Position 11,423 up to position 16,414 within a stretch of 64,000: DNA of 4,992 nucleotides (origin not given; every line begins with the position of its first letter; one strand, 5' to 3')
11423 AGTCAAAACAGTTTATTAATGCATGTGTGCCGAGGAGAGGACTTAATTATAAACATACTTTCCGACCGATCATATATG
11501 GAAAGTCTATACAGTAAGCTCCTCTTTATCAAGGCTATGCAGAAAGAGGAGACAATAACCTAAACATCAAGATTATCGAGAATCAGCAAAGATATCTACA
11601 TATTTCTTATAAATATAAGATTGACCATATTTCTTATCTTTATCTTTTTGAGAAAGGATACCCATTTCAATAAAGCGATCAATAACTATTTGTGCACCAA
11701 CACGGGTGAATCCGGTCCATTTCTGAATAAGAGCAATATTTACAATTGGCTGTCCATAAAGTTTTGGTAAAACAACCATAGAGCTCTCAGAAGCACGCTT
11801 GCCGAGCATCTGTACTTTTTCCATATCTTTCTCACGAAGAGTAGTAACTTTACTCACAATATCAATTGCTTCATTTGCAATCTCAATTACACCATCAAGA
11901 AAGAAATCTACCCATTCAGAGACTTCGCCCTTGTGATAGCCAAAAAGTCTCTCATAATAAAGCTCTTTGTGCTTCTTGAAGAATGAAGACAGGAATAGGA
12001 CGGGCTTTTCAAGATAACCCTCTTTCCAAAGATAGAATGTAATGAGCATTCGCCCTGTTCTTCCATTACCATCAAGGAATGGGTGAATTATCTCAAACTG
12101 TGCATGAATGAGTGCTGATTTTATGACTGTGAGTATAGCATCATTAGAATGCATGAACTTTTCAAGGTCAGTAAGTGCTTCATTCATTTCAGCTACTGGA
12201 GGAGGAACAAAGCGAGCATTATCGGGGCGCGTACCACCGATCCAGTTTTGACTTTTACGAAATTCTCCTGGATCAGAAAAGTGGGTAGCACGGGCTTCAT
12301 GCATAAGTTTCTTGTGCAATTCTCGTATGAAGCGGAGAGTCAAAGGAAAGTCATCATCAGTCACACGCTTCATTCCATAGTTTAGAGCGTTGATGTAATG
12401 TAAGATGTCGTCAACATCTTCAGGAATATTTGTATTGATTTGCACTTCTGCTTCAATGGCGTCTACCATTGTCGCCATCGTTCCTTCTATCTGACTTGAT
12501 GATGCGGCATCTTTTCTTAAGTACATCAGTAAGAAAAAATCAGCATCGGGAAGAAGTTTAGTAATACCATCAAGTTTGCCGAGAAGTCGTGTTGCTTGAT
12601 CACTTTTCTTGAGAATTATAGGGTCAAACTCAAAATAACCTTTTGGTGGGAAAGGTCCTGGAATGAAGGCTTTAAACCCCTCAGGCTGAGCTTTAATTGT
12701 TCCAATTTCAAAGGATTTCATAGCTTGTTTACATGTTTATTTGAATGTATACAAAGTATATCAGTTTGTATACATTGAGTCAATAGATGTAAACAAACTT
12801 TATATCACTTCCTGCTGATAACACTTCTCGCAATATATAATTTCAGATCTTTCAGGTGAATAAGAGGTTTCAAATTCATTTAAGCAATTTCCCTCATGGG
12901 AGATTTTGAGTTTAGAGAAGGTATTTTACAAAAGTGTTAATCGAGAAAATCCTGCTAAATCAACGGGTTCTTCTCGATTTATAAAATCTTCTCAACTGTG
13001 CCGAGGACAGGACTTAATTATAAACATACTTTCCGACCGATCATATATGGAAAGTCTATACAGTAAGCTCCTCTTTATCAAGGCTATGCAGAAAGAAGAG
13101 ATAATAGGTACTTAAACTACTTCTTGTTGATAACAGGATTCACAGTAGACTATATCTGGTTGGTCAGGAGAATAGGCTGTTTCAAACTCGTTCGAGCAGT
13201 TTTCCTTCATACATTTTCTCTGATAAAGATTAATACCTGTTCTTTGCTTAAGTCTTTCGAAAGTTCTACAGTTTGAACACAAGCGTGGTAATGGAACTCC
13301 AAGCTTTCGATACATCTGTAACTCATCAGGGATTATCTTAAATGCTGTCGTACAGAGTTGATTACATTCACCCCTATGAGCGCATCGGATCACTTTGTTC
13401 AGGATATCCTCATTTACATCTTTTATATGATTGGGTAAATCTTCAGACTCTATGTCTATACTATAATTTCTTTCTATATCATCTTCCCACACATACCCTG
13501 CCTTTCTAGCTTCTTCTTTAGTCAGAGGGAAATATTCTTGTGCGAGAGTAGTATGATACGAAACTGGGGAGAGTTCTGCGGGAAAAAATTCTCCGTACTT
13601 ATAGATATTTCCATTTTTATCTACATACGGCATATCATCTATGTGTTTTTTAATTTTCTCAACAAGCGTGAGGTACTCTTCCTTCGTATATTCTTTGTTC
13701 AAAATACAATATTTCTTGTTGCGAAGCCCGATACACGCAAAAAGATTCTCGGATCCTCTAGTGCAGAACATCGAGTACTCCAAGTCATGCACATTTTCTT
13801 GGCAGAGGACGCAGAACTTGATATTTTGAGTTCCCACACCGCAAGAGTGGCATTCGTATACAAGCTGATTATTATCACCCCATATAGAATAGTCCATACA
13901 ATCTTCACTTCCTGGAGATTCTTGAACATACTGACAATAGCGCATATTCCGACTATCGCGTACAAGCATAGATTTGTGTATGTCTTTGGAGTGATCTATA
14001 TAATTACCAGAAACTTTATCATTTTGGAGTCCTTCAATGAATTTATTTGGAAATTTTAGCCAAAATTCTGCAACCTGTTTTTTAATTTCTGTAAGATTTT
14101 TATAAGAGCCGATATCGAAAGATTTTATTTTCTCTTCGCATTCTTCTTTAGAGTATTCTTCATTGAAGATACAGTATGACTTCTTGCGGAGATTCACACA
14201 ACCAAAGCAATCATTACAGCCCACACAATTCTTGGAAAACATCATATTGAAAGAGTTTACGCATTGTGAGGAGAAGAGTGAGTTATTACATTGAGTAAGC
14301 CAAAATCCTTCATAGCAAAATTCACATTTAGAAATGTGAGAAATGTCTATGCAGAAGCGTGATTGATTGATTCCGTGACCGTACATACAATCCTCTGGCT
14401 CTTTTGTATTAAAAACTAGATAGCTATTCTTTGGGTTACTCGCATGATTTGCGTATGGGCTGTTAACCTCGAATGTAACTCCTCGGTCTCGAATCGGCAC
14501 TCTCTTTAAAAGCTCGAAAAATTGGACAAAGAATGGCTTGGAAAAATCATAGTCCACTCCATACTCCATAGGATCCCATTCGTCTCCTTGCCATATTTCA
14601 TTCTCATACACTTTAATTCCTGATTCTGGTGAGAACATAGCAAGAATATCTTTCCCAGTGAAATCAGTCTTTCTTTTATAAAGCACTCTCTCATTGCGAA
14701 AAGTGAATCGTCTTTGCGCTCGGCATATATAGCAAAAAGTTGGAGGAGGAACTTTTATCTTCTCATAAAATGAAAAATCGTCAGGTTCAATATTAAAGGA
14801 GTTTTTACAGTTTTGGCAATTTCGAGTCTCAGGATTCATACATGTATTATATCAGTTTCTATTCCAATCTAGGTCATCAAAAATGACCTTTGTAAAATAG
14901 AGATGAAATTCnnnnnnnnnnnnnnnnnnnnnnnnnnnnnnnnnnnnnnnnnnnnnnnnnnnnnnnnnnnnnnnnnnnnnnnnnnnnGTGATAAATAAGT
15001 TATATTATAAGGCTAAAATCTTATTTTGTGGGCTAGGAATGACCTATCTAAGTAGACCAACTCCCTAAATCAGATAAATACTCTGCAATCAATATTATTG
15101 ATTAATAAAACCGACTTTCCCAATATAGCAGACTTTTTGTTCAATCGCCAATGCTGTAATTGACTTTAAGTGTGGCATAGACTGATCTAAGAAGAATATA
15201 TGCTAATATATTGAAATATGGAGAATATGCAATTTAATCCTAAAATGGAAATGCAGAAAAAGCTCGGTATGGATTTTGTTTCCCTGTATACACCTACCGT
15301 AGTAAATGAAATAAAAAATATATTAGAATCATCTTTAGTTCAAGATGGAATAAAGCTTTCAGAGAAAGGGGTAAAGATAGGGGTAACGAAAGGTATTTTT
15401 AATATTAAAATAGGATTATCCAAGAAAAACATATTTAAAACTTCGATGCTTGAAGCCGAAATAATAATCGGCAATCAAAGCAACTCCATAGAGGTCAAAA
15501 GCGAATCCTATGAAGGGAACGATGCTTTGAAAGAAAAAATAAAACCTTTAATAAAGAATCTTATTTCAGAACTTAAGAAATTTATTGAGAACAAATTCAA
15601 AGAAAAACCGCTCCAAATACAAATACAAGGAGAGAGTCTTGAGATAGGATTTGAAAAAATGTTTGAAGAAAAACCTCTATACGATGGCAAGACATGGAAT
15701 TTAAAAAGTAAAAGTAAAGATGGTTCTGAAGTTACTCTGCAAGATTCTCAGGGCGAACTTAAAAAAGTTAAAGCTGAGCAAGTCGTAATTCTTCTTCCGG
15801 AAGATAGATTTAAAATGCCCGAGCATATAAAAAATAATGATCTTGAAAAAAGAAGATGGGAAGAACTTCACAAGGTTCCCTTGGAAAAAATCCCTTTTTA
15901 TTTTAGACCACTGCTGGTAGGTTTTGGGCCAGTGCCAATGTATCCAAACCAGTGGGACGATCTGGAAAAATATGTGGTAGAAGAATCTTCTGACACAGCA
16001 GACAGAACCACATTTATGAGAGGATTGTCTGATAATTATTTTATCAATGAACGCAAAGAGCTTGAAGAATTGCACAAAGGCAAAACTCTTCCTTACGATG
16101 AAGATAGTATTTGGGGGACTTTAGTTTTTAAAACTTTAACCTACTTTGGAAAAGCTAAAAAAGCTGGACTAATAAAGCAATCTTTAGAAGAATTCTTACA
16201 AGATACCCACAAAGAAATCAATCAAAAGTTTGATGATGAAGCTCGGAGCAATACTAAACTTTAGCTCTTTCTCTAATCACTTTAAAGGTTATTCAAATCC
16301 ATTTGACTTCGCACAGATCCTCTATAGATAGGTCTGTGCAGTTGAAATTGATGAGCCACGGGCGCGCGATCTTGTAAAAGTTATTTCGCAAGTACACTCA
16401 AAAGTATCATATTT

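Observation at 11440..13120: fic gene cassette bracketed by 112-bp direct repeats, beside a truncated paralog of the neighbouring Cys-rich gene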

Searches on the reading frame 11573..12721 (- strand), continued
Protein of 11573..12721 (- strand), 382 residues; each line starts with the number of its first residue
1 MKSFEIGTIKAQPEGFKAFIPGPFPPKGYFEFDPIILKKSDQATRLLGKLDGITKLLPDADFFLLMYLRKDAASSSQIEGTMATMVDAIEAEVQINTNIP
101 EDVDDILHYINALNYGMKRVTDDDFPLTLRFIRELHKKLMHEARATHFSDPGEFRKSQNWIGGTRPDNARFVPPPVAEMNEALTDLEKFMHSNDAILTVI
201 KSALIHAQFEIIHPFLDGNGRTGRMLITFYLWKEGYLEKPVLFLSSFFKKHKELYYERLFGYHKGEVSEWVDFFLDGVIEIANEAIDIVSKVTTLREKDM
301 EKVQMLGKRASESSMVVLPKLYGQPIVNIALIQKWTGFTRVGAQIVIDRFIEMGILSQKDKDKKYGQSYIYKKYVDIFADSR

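Call 72: search_dna_similar(query=window:11573-12721:-, collection=phages, mode=protein, max_rows=8)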
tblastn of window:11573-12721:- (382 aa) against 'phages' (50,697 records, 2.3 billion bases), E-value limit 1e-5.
Records with a match: 54; places in all: 54; records where one place covers at least 80% of the query: 13.
Best place of each record, by identity: <60% 54.
By first word of the organism name: Streptococcus 34; Bacteriophage 9; Clostridioides 3; Brochothrix 2; Lactococcus 2; Listeria 2; phage 1; Mycobacterium 1.
By host as written in the record: - 11; Streptococcus pyogenes MGAS315 2; Brochothrix thermosphacta 2; Streptococcus marmotae HTS5 2; Listeria monocytogenes 2; Streptococcus thoraltensis DSM_12221 1; Streptococcus halotolerans HTS9 1; Streptococcus pyogenes SSI-1 1; and 32 more.
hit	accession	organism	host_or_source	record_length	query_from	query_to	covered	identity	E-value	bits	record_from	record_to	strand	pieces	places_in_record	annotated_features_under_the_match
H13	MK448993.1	Streptococcus phage Javan616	Streptococcus thoraltensis DSM_12221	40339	35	374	89%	30.3%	1e-32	135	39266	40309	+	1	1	MloA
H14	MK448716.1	Streptococcus phage Javan249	Streptococcus halotolerans HTS9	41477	35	374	89%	30.2%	2e-32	135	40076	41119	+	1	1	MloA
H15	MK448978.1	Streptococcus phage Javan532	Streptococcus pyogenes SSI-1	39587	36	374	89%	29.9%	8e-32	133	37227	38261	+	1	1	MloA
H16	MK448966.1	Streptococcus phage Javan508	Streptococcus pyogenes MGAS315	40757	36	374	89%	29.9%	8e-32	133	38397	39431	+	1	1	MloA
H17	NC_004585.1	Streptococcus phage 315.2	Streptococcus pyogenes MGAS315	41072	36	374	89%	29.9%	8e-32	133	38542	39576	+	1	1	hypothetical protein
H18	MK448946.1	Streptococcus phage Javan456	Streptococcus pyogenes ERR111888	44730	36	374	89%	29.9%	2e-31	131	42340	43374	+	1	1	MloA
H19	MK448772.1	Streptococcus phage Javan483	Streptococcus pyogenes GA03799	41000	36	374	89%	29.9%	2e-31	131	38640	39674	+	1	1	MloA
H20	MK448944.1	Streptococcus phage Javan452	Streptococcus pyogenes ERR111845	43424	36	374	89%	29.9%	2e-31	131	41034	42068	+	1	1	MloA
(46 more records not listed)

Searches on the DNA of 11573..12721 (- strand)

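Call 43: search_rna_families(sources=[L025, L033, L035, L044, L048, L051, L061, L066, L071, L078, L090, L049, L019, L027], threshold=gathering)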
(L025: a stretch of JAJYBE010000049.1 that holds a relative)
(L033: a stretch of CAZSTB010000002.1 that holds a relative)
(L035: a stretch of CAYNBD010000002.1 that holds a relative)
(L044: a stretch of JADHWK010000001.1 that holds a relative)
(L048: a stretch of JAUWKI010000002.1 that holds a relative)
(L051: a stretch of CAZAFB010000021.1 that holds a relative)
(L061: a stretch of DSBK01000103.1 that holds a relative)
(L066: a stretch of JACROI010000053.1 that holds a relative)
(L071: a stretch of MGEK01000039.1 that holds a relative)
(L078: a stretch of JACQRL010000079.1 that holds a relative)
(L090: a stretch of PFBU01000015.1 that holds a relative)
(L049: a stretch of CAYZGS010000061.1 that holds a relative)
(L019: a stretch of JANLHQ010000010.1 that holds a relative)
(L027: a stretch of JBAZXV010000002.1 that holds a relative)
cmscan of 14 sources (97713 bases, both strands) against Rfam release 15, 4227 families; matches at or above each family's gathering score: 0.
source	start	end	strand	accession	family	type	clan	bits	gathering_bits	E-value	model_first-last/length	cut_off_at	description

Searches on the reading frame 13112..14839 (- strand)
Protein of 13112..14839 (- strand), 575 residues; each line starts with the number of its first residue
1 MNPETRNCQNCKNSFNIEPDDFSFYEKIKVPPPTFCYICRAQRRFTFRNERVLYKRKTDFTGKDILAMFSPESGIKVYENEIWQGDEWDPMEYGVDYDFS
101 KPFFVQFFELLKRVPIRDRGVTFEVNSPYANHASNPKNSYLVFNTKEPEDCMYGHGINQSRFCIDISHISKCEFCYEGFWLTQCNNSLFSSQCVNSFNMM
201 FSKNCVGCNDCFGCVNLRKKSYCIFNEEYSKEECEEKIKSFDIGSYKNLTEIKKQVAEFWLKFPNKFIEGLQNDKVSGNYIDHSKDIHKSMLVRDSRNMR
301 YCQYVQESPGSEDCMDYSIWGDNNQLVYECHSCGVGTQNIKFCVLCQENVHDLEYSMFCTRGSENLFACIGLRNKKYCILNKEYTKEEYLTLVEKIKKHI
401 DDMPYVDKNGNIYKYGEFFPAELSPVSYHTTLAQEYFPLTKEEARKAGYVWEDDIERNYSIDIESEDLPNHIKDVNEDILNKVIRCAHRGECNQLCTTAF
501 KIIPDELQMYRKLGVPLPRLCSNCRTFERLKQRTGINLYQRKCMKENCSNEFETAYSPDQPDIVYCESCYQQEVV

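Call 11: search_protein_families(library=pfam, proteins=[window:13112-14839:-], max_evalue=0.01)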
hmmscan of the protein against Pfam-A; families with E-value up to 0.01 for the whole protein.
window:13112-14839:- (575 aa): 0 families

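Call 13: find_encoding_contigs(protein=window:13112-14839:-, flank=10000, max_places=10)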
Protein window:13112-14839:- (575 aa): no gene with exactly this product is on record in the collection.

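Call 16: find_homologous_proteins(query=window:13112-14839:-)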
Query window:13112-14839:- (575 aa): 7553 proteins with E <= 0.001 among 8000 candidates; the best 120 are listed.
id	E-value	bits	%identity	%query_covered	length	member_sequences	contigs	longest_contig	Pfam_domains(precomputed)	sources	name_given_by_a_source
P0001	0.0e+0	1372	100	100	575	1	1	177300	-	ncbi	ncbi:MAG: hypothetical protein V4665_01485 [Patescibacteria group bacterium]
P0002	0.0e+0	1167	84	99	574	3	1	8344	-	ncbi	-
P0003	0.0e+0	1150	82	99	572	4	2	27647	-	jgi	jgi:hypothetical protein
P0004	0.0e+0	1125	79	99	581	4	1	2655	-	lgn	-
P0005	0.0e+0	1044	74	99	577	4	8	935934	-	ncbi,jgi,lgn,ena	jgi:hypothetical protein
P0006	0.0e+0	1044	73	100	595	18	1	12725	-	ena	-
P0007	0.0e+0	1028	73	99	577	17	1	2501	-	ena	-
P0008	0.0e+0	1022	71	99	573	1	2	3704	-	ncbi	-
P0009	0.0e+0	1020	72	100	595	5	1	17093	-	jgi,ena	-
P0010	0.0e+0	1012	72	99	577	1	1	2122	-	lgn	-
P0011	2.5e-297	1005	71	99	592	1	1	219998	-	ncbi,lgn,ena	-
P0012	5.9e-296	1001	69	100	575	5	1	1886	-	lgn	-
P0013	8.0e-296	1001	70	99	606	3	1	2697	-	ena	-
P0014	7.7e-292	987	68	100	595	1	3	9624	-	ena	-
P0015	4.0e-288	975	69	99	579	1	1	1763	-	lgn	-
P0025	3.8e-281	952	67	99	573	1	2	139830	-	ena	-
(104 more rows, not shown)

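Call 17: find_encoding_contigs(protein=P0002, flank=8000, max_places=4)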
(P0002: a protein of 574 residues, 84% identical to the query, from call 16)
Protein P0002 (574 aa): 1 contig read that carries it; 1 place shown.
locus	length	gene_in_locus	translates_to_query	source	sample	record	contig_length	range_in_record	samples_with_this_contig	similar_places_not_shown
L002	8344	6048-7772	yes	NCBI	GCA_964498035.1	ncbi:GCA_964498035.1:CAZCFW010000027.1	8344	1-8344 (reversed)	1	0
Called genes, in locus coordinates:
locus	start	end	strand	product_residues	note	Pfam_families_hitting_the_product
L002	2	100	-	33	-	?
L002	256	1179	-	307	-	PF00132:Hexapep (faint)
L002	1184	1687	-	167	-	PF01936:NYN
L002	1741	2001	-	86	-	PF00312:Ribosomal_S15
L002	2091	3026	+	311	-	PF02899:Phage_int_SAM_1, PF13102:Phage_int_SAM_5 (weak), PF13495:Phage_int_SAM_4 (faint), PF00589:Phage_integrase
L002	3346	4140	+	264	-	PF03372:Exo_endo_phos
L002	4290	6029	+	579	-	-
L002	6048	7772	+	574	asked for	-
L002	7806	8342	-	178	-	?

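Call 18: find_encoding_contigs(protein=P0003, flank=8000, max_places=4)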
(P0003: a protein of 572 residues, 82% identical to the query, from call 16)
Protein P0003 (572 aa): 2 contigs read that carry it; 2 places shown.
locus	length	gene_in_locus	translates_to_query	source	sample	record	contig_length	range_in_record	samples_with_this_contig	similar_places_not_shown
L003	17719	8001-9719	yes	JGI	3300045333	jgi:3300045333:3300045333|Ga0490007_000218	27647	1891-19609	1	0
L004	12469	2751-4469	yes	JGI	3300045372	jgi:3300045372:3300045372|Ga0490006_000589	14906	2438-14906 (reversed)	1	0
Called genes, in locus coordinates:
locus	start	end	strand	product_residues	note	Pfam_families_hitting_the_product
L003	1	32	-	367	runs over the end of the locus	PF00132:Hexapep (faint), PF25084:LbH_EIF2B (faint)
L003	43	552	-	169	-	PF01936:NYN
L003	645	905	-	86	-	PF00312:Ribosomal_S15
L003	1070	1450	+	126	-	-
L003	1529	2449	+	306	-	PF02899:Phage_int_SAM_1, PF13102:Phage_int_SAM_5 (faint), PF13495:Phage_int_SAM_4, PF00589:Phage_integrase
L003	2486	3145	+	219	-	PF02353:CMAS, PF01209:Ubie_methyltran, PF13489:Methyltransf_23, PF05724:TPMT (weak), PF13847:Methyltransf_31, PF08241:Methyltransf_11, PF08242:Methyltransf_12, PF13649:Methyltransf_25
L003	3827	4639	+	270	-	PF03372:Exo_endo_phos, PF14529:Exo_endo_phos_2 (faint)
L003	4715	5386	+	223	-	-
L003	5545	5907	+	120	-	-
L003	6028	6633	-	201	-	-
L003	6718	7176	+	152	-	-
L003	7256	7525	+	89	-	-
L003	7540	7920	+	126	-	-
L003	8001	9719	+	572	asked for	-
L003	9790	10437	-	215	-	PF22814:WelO5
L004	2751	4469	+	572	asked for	-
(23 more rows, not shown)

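Call 19: find_encoding_contigs(protein=P0005, flank=8000, max_places=4)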
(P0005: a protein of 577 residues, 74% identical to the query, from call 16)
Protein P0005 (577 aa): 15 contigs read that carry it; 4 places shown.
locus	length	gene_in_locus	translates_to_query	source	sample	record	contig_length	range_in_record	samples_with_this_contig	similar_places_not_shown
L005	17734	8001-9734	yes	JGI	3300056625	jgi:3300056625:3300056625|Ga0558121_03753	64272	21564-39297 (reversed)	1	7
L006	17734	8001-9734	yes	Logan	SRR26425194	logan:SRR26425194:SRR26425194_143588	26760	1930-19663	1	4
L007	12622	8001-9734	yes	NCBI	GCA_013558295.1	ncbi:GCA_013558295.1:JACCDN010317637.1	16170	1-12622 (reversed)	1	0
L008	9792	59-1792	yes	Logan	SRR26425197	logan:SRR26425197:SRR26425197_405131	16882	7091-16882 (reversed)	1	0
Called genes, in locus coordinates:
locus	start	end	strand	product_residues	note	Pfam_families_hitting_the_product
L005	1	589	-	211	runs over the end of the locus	-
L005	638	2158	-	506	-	PF13567:DUF4131, PF03772:Competence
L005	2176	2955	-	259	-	PF00075:RNase_H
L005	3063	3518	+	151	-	-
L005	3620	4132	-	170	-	PF05168:HEPN (faint)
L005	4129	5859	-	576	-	PF01368:DHH, PF02272:DHHA1, PF17768:RecJ_OB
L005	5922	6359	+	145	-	PF00583:Acetyltransf_1, PF09390:DUF1999 (weak), PF13673:Acetyltransf_10, PF13508:Acetyltransf_7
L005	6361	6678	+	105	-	-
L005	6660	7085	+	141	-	PF11969:DcpS_C, PF01230:HIT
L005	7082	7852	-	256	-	PF01978:TrmB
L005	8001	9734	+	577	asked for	-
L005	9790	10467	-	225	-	-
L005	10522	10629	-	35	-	-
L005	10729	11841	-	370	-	PF00162:PGK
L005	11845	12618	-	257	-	PF00121:TIM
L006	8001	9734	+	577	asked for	-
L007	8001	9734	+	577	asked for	-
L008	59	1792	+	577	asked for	-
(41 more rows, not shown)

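Call 57: search_protein_families(library=ncbifam, proteins=[window:13112-14839:-], max_evalue=0.01)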
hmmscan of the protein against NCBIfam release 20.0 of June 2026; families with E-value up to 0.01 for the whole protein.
window:13112-14839:- (575 aa): 0 families

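Call 58: search_protein_families(library=padloc, proteins=[window:13112-14839:-], max_evalue=0.01)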
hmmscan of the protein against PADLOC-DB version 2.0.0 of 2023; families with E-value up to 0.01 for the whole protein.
window:13112-14839:- (575 aa): 0 families

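Call 77: find_encoding_contigs(protein=P0025, flank=5000, max_places=4)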
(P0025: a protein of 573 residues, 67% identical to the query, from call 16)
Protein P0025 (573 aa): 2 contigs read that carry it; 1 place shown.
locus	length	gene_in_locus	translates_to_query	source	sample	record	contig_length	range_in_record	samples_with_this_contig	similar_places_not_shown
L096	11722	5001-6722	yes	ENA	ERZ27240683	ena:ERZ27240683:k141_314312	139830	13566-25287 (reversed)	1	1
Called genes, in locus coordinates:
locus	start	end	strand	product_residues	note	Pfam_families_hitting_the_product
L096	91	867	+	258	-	PF03372:Exo_endo_phos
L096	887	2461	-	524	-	PF01743:PolyA_pol, PF12627:PolyA_pol_RNAbd, PF01966:HD, PF13735:tRNA_NucTran2_2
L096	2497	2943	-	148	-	-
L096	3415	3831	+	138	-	PF02021:UPF0102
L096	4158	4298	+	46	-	-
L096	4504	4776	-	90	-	PF00216:Bac_DNA_binding, PF18291:HU-HIG (weak)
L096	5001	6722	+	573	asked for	-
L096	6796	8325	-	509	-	PF12072:RNase_Y_N, PF00013:KH_1 (weak), PF01966:HD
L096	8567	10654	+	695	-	PF13673:Acetyltransf_10 (faint), PF00583:Acetyltransf_1 (weak)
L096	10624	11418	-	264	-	PF01978:TrmB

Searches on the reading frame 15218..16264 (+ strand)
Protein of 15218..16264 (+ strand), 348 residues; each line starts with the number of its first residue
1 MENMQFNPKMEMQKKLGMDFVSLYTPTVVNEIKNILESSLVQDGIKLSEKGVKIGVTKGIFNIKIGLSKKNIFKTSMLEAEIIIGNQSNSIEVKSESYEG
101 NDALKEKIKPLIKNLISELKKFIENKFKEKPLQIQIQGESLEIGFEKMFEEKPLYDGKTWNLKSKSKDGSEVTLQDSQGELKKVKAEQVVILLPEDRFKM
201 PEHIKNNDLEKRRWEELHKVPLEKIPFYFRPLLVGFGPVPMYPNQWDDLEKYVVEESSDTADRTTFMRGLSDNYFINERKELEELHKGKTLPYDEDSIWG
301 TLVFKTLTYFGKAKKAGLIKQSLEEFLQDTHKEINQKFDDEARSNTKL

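Call 11: search_protein_families(library=pfam, proteins=[window:15218-16264:+], max_evalue=0.01)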
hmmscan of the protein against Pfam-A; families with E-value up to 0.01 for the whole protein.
window:15218-16264:+ (348 aa): 0 families

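Call 57: search_protein_families(library=ncbifam, proteins=[window:15218-16264:+], max_evalue=0.01)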
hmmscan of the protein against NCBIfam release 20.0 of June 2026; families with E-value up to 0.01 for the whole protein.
window:15218-16264:+ (348 aa): 0 families

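Call 58: search_protein_families(library=padloc, proteins=[window:15218-16264:+], max_evalue=0.01)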
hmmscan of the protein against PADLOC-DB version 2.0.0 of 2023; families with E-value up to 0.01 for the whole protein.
window:15218-16264:+ (348 aa): 0 families

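Call 75: find_encoding_contigs(protein=window:15218-16264:+, flank=6000, max_places=8)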
Protein window:15218-16264:+ (348 aa): 1 contig read that carries it; 1 place shown.
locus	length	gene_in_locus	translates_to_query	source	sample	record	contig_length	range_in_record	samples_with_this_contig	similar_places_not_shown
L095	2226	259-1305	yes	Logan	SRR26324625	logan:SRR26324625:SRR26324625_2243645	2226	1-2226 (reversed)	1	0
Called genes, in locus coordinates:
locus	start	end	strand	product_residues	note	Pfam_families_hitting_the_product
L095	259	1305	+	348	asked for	-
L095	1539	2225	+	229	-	?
